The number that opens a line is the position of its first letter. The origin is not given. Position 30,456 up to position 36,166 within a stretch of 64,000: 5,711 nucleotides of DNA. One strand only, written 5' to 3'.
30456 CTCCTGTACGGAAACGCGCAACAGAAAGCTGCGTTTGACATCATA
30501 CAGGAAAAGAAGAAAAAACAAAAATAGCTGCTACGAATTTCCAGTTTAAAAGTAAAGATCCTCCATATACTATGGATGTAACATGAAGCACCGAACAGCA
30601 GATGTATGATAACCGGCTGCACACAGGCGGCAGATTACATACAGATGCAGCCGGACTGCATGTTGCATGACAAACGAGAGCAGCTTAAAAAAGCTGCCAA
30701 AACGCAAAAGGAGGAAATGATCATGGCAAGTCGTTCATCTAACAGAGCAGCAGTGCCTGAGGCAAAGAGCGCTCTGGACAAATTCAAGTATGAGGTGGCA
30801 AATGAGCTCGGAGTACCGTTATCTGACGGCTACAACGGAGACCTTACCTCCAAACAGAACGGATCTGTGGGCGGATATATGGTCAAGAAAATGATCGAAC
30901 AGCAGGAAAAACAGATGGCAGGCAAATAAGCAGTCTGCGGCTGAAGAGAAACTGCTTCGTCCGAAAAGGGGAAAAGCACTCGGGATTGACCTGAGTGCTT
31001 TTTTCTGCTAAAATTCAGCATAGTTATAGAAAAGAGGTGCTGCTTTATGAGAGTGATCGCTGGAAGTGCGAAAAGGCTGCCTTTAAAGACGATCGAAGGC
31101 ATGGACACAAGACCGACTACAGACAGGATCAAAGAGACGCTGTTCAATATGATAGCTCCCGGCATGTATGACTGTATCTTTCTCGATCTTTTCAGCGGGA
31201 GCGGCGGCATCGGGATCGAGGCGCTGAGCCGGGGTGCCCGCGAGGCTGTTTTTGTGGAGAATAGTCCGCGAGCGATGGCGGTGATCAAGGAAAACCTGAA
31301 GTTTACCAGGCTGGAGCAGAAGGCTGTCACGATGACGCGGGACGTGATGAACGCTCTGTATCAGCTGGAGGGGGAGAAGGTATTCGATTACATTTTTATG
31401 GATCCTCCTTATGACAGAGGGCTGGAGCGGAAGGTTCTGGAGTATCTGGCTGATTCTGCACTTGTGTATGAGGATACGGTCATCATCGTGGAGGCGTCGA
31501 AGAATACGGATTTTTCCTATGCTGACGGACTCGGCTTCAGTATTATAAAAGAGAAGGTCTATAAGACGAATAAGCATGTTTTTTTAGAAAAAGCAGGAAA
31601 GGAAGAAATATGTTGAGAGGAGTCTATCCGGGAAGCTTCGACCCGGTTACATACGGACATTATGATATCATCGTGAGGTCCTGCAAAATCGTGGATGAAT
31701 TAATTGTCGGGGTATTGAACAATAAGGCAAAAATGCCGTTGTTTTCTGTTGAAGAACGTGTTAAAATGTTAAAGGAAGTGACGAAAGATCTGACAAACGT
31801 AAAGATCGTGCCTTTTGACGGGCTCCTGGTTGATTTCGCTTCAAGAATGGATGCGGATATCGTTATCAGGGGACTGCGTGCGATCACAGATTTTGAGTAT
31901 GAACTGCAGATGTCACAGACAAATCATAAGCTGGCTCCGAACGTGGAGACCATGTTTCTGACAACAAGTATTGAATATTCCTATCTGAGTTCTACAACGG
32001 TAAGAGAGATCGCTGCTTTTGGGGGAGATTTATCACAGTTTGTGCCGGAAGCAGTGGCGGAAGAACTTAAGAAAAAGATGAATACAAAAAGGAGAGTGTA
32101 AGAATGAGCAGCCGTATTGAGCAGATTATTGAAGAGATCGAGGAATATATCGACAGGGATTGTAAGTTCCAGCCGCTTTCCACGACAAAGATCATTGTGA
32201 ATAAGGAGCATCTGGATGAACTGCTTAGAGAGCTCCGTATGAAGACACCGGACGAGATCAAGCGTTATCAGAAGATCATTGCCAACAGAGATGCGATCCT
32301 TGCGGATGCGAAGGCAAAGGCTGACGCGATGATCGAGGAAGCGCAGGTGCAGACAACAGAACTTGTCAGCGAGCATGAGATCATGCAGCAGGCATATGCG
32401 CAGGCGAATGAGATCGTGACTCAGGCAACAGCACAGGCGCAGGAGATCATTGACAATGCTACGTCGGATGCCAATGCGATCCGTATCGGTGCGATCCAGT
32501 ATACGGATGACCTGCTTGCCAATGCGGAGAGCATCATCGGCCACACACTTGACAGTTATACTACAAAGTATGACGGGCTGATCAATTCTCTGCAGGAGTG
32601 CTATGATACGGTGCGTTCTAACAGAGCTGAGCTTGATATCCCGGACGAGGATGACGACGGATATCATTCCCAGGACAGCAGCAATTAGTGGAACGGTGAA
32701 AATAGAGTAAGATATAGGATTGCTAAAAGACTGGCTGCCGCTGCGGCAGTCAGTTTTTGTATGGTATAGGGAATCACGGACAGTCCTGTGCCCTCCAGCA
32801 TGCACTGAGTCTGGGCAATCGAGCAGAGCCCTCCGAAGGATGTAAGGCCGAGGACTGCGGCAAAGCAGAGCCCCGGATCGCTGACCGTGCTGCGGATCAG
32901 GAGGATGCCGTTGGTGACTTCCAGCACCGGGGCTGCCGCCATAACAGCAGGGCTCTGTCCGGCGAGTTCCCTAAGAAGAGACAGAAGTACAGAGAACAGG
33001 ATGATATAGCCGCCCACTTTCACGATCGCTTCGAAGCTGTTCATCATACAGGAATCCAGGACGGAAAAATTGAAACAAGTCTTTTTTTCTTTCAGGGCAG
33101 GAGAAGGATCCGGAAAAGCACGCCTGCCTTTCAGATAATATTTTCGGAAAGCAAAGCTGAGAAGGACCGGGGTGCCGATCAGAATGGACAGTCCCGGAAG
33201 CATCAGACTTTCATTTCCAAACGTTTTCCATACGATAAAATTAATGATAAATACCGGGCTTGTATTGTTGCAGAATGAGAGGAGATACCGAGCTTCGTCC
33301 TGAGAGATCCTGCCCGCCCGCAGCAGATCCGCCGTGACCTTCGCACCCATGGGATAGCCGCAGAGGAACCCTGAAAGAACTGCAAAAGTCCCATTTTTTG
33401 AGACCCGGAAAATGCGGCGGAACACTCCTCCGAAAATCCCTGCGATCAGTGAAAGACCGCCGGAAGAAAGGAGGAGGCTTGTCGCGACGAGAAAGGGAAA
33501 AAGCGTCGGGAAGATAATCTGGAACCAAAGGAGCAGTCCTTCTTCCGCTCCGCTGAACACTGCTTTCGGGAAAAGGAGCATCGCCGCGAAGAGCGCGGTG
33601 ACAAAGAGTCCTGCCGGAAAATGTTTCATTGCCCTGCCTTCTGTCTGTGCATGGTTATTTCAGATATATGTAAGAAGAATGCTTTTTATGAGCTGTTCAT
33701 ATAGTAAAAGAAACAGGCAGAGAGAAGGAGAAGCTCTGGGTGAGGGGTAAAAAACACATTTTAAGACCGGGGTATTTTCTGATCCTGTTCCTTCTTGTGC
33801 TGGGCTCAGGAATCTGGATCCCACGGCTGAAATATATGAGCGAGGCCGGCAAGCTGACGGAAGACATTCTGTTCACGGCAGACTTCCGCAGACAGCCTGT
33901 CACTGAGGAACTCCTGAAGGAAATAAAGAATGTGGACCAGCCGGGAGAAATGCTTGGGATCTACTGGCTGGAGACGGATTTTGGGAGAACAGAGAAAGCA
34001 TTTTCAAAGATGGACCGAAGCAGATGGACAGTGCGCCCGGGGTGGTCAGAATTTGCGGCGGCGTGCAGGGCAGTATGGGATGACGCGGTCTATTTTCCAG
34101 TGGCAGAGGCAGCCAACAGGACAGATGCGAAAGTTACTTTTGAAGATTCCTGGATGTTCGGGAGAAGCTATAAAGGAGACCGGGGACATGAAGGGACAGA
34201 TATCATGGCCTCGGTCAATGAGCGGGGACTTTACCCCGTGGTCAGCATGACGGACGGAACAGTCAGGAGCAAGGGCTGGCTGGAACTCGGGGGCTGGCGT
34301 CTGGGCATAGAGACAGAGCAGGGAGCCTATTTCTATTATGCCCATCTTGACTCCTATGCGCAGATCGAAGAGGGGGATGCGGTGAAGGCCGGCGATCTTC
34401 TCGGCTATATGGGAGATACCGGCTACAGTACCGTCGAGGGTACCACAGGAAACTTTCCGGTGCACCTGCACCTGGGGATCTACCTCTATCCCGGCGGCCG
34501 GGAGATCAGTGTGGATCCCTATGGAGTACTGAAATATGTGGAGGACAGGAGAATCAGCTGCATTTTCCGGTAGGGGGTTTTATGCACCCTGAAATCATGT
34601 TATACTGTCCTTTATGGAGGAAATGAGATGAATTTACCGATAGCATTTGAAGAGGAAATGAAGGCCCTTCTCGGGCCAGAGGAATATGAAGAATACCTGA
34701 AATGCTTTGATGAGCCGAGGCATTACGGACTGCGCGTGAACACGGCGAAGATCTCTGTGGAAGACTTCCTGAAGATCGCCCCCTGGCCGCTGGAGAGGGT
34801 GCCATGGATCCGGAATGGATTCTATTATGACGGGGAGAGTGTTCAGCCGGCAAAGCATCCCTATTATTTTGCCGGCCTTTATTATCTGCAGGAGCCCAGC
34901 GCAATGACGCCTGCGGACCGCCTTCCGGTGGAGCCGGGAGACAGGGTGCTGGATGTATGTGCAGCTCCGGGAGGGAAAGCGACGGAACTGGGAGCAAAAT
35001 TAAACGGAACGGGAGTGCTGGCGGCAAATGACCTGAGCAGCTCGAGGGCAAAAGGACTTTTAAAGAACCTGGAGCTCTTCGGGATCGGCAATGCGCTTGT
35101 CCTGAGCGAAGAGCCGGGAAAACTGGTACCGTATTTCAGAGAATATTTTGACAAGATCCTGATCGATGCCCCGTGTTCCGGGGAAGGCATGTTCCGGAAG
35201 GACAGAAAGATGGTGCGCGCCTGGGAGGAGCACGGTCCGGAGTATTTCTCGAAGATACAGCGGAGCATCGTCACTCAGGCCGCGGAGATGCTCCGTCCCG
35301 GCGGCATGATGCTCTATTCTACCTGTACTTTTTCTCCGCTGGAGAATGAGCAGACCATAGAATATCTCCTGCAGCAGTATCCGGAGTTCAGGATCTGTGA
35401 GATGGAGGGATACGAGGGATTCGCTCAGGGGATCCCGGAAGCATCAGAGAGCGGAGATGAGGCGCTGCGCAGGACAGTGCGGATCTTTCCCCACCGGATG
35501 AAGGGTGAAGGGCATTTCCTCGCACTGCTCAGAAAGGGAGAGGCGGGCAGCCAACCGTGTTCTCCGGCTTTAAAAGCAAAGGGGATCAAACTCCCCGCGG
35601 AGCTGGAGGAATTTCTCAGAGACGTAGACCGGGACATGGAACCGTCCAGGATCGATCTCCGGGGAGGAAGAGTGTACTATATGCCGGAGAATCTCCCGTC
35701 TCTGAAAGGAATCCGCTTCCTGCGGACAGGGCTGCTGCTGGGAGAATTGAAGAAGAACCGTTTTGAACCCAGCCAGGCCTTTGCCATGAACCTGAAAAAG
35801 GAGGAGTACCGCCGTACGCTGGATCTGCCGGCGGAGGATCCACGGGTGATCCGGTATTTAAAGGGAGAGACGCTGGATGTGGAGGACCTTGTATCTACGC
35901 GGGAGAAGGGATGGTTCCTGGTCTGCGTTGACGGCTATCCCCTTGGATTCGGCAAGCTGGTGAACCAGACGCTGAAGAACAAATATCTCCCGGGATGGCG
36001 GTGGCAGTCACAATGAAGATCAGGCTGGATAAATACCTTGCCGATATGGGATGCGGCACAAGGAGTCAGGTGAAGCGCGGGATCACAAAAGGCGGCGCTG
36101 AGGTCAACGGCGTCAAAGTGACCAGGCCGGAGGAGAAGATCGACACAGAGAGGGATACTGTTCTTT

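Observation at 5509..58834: Both Rnf and Ech ferredoxin-driven ion pumps in one genome segment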

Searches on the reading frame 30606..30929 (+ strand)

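Call 9: search_protein_families(library=pfam, proteins=[window:30606-30929:+], max_evalue=0.00001)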
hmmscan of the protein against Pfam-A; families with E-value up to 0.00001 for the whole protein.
window:30606-30929:+ (107 aa): 1 family
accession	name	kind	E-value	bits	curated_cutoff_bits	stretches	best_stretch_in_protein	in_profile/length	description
PF00269.25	SASP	-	2e-31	108.2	22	1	46-104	1-59/59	Small, acid-soluble spore proteins, alpha/beta type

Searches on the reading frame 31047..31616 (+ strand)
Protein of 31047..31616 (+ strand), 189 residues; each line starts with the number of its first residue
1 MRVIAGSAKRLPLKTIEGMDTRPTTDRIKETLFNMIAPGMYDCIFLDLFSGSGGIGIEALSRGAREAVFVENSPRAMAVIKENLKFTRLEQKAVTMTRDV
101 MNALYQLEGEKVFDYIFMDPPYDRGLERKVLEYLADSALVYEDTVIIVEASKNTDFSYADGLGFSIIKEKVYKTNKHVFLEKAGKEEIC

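Call 9: search_protein_families(library=pfam, proteins=[window:31047-31616:+], max_evalue=0.00001)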
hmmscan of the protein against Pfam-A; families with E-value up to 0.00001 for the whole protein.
window:31047-31616:+ (189 aa): 3 families
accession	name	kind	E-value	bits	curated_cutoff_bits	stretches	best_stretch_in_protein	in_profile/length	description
PF03602.21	Cons_hypoth95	-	5.5e-51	173.3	24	1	1-178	1-179/182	Conserved hypothetical protein 95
PF05175.20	MTS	-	2e-07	31.3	23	1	45-131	35-119/170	Methyltransferase small domain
PF09445.16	Methyltransf_15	-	5.1e-06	26.6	22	1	44-122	3-81/165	RNA cap guanine-N2 methyltransferase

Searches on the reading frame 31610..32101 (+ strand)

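Call 9: search_protein_families(library=pfam, proteins=[window:31610-32101:+], max_evalue=0.00001)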
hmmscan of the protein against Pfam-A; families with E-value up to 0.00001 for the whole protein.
window:31610-32101:+ (163 aa): 2 families
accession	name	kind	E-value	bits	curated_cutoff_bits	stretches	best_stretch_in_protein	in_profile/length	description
PF01467.32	CTP_transf_like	-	1.3e-27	97.1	21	1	5-133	1-132/133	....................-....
PF08218.17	Citrate_ly_lig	-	2e-06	28.1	20.9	1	11-77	9-73/182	Citrate lyase ligase C-terminal domain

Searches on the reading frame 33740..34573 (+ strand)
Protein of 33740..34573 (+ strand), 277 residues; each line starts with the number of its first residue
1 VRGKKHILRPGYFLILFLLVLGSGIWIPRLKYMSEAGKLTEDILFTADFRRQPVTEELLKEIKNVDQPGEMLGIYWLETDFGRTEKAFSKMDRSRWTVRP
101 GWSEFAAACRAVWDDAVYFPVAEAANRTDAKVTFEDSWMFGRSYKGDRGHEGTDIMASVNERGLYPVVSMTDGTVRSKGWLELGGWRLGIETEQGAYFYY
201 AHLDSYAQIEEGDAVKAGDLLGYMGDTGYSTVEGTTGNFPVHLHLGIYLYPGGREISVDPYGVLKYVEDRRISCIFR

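Call 9: search_protein_families(library=pfam, proteins=[window:33740-34573:+], max_evalue=0.00001)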
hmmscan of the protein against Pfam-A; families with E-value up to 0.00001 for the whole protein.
window:33740-34573:+ (277 aa): 2 families
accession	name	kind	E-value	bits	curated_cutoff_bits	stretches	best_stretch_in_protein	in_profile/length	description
PF21640.2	LytM_N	-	9.7e-24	83.8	27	1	35-115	2-88/88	LytM, N-terminal domain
PF01551.29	Peptidase_M23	-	2.9e-17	63.1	28.7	1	149-249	2-89/96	Peptidase family M23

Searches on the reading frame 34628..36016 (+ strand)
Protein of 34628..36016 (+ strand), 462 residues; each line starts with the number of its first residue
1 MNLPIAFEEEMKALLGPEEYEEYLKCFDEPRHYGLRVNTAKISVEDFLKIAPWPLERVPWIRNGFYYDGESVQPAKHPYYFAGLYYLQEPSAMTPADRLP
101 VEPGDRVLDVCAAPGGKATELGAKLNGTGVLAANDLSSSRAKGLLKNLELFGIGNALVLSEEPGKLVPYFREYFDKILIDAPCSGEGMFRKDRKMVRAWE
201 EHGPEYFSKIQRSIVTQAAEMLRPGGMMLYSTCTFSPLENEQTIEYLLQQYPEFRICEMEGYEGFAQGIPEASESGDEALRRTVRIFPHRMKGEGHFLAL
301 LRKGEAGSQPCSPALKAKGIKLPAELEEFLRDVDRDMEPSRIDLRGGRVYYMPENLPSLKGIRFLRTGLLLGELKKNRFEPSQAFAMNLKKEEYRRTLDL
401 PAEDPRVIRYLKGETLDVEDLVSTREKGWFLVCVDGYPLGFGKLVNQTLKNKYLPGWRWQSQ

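Call 10: search_protein_families(library=pfam, proteins=[window:34628-36016:+], max_evalue=0.00001)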
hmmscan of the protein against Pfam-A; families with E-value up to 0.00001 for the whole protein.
window:34628-36016:+ (462 aa): 4 families
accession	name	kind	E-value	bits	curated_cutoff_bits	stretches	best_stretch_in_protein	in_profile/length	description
PF01189.24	Methyltr_RsmB-F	-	2.5e-41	142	27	1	100-302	5-199/199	16S rRNA methyltransferase RsmB/F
PF17125.10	Methyltr_RsmF_N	-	3.2e-32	111.2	34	1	3-90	1-86/86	N-terminal domain of 16S rRNA methyltransferase RsmF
PF17126.11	RsmF_methylt_CI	-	6.1e-26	90.7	27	1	328-389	1-61/61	RsmF rRNA methyltransferase first C-terminal domain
PF13636.12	Methyltranf_PUA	-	4.1e-20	72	27.6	1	408-459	2-49/49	RNA-binding PUA-like domain of methyltransferase RsmF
